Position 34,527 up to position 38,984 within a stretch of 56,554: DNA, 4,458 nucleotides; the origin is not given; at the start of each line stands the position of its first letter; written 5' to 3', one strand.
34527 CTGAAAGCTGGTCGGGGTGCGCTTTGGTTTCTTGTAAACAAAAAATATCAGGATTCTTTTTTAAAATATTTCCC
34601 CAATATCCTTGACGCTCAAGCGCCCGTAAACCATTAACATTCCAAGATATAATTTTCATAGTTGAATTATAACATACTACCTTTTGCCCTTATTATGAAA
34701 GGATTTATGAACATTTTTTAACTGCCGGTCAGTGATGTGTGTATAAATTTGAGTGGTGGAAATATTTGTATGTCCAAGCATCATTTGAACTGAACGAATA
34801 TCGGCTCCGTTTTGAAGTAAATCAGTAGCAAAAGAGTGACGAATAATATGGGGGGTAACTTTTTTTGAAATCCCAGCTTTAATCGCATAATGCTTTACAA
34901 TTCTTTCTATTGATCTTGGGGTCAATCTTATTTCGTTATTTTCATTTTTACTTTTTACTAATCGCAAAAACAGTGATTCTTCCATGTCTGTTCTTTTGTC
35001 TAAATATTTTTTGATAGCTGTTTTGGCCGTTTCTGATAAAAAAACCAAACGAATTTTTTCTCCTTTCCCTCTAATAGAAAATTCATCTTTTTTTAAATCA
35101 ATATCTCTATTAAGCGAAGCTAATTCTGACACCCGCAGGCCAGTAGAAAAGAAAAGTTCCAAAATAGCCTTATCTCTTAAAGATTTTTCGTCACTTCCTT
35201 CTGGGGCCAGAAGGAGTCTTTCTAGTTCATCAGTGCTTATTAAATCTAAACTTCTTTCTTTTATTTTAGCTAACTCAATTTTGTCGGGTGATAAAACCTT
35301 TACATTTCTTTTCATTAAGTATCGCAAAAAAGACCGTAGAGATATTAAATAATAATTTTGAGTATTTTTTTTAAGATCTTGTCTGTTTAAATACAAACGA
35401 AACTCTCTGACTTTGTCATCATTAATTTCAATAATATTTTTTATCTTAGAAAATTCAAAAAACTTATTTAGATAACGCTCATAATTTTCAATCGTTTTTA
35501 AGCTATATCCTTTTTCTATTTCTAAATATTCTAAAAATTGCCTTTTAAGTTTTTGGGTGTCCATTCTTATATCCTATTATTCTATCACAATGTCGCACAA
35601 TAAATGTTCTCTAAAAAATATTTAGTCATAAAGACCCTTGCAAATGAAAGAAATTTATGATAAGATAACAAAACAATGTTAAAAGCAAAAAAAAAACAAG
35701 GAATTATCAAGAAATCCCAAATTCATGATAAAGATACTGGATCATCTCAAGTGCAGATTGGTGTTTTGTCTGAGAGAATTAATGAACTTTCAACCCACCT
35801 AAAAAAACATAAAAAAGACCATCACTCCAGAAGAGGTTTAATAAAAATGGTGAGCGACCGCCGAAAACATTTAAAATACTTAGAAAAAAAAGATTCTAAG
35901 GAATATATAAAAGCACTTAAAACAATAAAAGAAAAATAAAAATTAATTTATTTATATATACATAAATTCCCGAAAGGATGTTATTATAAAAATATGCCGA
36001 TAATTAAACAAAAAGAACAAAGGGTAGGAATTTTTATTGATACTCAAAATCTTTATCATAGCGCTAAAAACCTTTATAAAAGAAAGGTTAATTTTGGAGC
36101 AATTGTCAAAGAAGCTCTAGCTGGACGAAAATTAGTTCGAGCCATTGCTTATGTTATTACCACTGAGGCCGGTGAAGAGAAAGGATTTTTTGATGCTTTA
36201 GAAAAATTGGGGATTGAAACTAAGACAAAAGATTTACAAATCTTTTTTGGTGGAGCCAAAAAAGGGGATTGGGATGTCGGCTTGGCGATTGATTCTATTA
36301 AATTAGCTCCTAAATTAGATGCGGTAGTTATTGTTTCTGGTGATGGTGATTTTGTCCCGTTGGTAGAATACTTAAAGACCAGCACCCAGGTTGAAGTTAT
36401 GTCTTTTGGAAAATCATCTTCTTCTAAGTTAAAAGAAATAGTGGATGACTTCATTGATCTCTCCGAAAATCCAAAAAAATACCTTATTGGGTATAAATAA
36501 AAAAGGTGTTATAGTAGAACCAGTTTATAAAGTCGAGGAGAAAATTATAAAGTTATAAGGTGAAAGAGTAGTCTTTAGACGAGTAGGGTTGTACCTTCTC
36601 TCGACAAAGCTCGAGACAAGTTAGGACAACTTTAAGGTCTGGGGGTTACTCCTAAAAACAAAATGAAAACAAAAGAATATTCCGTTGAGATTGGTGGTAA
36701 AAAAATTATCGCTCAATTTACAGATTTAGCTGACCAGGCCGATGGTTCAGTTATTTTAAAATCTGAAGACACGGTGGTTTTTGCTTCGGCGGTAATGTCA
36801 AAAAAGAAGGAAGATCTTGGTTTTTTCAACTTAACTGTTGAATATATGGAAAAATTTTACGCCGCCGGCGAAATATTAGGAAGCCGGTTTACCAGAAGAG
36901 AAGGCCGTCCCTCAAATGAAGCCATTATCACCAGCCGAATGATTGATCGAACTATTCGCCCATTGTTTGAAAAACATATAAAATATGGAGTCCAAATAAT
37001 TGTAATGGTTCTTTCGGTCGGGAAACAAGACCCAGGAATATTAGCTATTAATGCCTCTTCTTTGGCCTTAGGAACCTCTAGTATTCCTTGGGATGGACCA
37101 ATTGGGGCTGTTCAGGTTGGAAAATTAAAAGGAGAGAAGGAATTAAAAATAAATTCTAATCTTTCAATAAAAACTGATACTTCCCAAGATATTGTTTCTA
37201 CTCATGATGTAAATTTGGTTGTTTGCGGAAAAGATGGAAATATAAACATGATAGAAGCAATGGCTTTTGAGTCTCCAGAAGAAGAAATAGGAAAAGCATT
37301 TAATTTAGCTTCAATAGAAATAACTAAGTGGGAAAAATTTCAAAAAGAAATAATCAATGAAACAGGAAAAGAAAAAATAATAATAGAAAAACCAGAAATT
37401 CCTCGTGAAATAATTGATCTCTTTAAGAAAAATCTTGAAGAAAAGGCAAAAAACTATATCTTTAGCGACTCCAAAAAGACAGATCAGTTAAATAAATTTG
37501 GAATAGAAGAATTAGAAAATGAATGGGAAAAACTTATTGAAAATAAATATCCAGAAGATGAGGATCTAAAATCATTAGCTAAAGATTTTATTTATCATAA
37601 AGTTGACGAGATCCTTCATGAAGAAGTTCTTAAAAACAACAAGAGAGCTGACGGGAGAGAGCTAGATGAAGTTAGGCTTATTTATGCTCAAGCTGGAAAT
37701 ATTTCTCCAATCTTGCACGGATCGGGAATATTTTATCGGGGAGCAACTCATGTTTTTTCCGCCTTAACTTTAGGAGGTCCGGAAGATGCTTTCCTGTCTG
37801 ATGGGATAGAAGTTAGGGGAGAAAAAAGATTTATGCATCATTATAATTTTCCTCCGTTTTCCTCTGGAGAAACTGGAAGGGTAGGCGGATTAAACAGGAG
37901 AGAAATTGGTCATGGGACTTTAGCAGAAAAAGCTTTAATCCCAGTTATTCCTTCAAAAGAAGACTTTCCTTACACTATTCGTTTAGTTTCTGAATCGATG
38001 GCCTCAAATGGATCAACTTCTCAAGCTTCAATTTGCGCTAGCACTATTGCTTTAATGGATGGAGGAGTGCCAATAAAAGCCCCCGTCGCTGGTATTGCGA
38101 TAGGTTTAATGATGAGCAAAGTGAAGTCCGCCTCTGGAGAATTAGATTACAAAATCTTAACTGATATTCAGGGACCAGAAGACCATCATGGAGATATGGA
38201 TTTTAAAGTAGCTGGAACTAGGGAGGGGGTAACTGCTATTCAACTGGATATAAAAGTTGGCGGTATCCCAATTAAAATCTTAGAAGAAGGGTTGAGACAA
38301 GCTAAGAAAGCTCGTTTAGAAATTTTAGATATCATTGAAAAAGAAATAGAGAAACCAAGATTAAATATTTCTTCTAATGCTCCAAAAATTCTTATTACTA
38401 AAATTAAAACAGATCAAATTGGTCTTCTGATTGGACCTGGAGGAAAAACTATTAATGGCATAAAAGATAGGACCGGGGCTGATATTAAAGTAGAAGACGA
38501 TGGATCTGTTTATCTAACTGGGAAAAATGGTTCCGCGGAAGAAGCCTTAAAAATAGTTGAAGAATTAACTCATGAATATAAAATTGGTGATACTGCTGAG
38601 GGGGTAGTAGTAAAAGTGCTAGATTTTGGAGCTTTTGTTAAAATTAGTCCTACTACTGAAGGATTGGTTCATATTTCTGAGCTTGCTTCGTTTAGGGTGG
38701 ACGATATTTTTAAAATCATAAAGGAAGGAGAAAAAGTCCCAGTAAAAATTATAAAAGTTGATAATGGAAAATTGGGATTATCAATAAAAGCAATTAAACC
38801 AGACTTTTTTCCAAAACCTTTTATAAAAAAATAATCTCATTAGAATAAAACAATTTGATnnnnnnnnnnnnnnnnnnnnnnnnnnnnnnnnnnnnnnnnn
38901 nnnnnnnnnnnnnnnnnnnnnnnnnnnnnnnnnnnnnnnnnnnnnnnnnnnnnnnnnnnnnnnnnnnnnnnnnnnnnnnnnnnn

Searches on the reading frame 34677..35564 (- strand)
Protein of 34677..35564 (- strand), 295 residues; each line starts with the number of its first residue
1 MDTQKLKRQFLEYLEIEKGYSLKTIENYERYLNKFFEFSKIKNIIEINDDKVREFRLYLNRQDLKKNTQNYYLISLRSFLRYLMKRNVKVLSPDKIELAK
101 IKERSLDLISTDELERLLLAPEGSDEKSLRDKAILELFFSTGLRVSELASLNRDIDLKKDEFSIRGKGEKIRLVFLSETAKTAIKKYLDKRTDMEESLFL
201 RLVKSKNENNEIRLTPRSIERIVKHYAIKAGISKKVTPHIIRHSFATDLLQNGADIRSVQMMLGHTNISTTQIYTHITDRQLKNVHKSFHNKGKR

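Call 33: search_protein_families(library=pfam, proteins=[window:34677-35564:-], max_evalue=0.001)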
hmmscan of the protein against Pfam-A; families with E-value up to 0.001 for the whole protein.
window:34677-35564:- (295 aa): 4 families
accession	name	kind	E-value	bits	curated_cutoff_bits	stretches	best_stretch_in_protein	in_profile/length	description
PF00589.27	Phage_integrase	-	6.3e-43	147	27.1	1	109-279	3-170/172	Phage integrase family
PF02899.23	Phage_int_SAM_1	-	1.8e-15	57.4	22.3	1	9-87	3-83/83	Phage integrase, N-terminal SAM-like domain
PF13495.12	Phage_int_SAM_4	-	1.1e-09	38.9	27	1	8-88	3-83/85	Phage integrase, N-terminal SAM-like domain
PF13102.12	Phage_int_SAM_5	-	3.7e-07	30.9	22.3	1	15-91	11-90/98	Phage integrase SAM-like domain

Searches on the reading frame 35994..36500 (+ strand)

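Call 33: search_protein_families(library=pfam, proteins=[window:35994-36500:+], max_evalue=0.001)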
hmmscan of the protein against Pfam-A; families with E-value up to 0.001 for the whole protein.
window:35994-36500:+ (168 aa): 1 family
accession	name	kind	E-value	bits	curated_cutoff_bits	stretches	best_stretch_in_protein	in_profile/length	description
PF01936.24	NYN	-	3.4e-33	115.6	24.2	1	10-156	1-144/145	NYN domain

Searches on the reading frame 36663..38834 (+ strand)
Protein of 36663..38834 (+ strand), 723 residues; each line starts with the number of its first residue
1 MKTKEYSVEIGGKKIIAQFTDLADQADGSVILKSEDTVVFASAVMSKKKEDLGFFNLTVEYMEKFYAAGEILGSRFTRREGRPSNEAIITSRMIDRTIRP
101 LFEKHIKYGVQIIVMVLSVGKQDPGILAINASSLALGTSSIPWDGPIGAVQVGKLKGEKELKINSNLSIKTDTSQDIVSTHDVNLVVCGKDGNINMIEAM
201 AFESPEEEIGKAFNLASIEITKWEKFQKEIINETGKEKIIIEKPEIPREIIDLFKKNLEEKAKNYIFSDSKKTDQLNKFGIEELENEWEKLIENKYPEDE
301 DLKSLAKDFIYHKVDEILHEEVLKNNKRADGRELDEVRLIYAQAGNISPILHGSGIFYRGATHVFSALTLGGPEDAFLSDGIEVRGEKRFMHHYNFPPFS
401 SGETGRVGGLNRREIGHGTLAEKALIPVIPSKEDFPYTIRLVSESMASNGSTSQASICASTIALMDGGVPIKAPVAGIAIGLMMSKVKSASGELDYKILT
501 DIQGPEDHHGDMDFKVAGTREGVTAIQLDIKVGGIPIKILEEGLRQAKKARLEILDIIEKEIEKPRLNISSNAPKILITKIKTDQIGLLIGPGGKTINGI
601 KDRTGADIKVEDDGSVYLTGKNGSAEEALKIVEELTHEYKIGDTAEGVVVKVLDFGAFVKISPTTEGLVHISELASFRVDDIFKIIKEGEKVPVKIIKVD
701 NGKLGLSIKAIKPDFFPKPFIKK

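Call 33: search_protein_families(library=pfam, proteins=[window:36663-38834:+], max_evalue=0.001)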
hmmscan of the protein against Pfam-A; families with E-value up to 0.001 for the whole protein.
window:36663-38834:+ (723 aa): 5 families
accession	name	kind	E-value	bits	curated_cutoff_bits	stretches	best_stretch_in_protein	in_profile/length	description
PF01138.27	RNase_PH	-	6.9e-45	153.1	25.5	2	15-142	5-130/130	3' exoribonuclease family, domain 1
PF00575.29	S1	-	4.2e-14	53.1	22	1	639-705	2-70/74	S1 RNA binding domain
PF00013.35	KH_1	-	6.3e-11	42.3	21.5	1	580-634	5-66/66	KH domain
PF03725.20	RNase_PH_C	-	9.5e-06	25.9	20.8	0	474-550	2-67/67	3' exoribonuclease family, domain 2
PF22675.2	KH-I_KHDC4-BBP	-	3.5e-05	24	30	1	586-631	8-54/76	KHDC4/BBP-like, KH-domain type I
